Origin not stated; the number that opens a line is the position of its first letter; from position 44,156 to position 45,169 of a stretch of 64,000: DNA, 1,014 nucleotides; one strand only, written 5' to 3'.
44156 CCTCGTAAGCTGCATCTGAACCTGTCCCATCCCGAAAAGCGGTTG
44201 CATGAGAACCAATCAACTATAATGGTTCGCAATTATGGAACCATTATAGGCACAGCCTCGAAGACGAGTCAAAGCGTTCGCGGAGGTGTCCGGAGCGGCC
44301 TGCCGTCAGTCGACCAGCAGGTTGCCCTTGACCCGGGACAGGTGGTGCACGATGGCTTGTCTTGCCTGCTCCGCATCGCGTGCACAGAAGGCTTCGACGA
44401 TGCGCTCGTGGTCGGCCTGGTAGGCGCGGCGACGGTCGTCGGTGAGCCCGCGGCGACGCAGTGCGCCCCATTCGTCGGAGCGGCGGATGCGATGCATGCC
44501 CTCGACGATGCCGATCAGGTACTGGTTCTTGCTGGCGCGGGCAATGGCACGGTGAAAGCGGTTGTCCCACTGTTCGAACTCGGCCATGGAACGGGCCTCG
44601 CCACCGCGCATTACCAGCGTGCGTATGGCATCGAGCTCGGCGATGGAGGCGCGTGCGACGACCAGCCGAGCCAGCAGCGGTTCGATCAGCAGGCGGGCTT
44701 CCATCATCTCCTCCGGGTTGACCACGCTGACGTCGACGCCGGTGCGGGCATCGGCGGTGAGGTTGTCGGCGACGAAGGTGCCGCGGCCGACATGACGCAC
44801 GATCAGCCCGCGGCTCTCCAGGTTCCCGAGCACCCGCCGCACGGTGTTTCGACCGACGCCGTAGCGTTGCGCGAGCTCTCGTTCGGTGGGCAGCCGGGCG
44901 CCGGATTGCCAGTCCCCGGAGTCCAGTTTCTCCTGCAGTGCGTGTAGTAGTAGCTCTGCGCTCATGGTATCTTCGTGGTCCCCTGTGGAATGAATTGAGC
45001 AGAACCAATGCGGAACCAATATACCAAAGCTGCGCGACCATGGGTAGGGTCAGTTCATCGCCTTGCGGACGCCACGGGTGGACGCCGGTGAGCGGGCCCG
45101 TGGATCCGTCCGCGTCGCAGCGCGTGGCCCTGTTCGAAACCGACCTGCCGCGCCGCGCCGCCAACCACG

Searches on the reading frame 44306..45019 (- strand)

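Call 69: search_protein_families(library=pfam, proteins=[window:44306-45019:-], max_evalue=0.0001)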
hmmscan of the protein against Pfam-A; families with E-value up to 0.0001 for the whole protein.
window:44306-45019:- (237 aa): 5 families
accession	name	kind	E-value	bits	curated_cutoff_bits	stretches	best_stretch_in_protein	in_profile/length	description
PF07729.17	FCD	-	1.1e-22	81.2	24.3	1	104-228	1-124/125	FCD domain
PF00392.27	GntR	-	5.9e-20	71.1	27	1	26-83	7-64/64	Bacterial regulatory proteins, gntR family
PF13545.12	HTH_Crp_2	-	1.5e-06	28.5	27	1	23-79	6-57/70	Crp-like helix-turn-helix domain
PF08220.18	HTH_DeoR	-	1.9e-05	24.8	21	1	48-80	19-51/57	DeoR-like helix-turn-helix domain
PF25213.1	HVO_A0261_N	-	9e-05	22.7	35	1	45-78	26-59/86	HVO_A0261 N-terminal domain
